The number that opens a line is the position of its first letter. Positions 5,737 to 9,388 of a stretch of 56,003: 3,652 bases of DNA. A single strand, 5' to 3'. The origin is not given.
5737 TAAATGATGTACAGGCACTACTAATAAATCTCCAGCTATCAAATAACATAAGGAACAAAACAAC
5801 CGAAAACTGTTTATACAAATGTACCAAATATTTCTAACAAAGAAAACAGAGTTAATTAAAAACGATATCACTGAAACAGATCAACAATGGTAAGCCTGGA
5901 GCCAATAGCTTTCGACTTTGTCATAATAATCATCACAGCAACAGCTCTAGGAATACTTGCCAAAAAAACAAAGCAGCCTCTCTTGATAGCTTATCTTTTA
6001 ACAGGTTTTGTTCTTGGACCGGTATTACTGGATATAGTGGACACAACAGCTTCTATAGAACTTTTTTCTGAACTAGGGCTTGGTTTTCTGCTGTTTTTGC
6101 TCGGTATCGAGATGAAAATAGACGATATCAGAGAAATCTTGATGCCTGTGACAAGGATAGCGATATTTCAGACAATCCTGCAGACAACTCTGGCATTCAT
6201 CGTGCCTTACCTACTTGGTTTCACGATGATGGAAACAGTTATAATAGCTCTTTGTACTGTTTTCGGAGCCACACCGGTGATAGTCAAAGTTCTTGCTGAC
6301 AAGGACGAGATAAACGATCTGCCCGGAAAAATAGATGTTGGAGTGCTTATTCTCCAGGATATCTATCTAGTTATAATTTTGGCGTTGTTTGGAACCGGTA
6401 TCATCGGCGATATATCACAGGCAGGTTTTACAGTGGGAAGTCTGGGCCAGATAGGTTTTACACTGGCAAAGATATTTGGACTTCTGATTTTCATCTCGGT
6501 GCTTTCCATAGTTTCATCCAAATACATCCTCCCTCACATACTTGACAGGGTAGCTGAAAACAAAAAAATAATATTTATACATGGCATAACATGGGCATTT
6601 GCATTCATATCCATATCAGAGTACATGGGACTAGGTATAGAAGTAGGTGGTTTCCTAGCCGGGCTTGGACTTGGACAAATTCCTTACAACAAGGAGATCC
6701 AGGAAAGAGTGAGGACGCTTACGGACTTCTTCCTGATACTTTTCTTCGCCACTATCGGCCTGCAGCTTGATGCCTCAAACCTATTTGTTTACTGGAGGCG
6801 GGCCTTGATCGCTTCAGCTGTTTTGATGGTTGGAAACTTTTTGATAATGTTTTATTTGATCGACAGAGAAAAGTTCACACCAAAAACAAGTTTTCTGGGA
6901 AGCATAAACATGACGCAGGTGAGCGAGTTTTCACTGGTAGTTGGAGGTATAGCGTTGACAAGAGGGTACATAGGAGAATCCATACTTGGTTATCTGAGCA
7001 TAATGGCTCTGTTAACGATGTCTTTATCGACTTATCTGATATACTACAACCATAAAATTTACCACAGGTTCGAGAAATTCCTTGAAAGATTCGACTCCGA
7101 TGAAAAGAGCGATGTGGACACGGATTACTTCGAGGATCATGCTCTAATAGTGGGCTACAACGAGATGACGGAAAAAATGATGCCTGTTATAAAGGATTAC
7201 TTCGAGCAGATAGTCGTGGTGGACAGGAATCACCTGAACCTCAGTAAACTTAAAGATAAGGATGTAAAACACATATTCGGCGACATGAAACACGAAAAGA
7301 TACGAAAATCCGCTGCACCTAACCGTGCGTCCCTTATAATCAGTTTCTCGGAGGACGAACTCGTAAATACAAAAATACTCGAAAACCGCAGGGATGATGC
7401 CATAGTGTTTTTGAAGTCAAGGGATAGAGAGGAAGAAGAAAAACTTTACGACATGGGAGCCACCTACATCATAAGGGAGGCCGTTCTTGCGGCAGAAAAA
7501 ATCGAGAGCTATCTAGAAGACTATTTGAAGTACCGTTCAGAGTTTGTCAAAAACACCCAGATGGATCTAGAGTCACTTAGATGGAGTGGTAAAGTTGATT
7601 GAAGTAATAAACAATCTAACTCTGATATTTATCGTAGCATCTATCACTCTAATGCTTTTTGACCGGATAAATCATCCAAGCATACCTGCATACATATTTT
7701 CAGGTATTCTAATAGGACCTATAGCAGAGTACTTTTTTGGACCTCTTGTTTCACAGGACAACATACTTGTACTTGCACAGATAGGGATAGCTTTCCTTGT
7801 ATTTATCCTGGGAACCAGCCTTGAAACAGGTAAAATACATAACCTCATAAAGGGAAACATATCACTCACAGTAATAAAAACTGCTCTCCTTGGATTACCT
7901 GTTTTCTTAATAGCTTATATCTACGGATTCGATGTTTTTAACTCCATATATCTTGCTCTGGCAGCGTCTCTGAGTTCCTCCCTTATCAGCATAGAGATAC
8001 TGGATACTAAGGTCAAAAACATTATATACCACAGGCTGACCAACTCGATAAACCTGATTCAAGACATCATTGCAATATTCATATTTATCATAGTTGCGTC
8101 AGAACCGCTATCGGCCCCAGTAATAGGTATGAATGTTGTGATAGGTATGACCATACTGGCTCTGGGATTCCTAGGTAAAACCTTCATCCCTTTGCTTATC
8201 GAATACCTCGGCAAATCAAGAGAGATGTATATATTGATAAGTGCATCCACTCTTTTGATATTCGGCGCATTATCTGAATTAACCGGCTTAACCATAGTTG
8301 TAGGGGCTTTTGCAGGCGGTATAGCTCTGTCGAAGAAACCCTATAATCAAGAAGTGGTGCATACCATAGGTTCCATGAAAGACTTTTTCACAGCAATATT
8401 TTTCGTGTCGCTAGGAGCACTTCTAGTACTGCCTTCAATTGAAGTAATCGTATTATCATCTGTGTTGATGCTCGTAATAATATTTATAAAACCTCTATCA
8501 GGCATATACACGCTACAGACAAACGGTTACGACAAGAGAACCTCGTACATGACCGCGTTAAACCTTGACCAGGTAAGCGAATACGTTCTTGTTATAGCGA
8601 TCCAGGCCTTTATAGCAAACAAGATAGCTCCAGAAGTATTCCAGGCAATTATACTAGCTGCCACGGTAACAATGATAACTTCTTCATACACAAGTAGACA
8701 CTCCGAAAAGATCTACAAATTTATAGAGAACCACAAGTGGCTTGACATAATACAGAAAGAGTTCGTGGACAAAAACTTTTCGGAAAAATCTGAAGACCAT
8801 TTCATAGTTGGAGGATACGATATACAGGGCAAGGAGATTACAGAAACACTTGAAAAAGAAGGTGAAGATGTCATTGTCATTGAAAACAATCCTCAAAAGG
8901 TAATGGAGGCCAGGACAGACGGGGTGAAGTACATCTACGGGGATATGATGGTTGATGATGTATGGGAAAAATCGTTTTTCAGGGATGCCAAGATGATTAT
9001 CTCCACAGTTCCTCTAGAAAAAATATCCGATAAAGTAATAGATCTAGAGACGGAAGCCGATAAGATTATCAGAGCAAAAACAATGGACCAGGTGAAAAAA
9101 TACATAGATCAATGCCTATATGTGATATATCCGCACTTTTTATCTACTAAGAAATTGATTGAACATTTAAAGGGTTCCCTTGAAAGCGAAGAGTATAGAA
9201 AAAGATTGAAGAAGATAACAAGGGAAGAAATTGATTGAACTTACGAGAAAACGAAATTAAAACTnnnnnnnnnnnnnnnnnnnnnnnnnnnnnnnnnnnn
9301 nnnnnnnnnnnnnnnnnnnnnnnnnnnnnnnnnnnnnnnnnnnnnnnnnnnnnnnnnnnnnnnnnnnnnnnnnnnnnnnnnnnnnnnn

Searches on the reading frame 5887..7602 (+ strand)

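Call 18: search_protein_families(library=pfam, proteins=[window:5887-7602:+], max_evalue=0.001)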
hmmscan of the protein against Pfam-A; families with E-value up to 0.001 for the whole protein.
window:5887-7602:+ (571 aa): 2 families
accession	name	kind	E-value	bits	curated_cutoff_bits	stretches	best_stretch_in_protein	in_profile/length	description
PF00999.27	Na_H_Exchanger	-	5.1e-43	147.8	26.2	1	16-381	2-370/375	Sodium/hydrogen exchanger, transmembrane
PF02254.24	TrkA_N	-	2.2e-12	47.8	23.8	1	420-530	2-115/116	TrkA-N domain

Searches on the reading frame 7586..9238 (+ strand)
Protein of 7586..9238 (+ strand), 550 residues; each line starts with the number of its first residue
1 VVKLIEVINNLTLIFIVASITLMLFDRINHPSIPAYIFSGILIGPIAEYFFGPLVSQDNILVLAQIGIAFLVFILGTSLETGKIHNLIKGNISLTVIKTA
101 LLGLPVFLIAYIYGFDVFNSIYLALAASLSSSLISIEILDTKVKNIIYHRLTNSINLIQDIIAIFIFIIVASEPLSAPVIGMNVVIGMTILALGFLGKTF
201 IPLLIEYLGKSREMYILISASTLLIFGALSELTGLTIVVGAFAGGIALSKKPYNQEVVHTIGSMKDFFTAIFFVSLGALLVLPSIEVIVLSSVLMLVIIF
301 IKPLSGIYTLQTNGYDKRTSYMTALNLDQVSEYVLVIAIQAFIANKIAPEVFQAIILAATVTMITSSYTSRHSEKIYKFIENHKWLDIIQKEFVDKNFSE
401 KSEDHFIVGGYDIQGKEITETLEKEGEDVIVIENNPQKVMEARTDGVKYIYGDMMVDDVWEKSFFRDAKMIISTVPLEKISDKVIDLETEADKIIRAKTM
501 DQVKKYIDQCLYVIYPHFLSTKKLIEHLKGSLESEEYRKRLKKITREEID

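Call 18: search_protein_families(library=pfam, proteins=[window:7586-9238:+], max_evalue=0.001)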
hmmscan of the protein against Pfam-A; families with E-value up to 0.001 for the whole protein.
window:7586-9238:+ (550 aa): 2 families
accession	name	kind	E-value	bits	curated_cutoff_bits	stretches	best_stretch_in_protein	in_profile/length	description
PF00999.27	Na_H_Exchanger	-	6.8e-32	111.2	26.2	1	16-364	2-363/375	Sodium/hydrogen exchanger, transmembrane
PF02254.24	TrkA_N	-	3e-12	47.3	23.8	1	406-481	1-76/116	TrkA-N domain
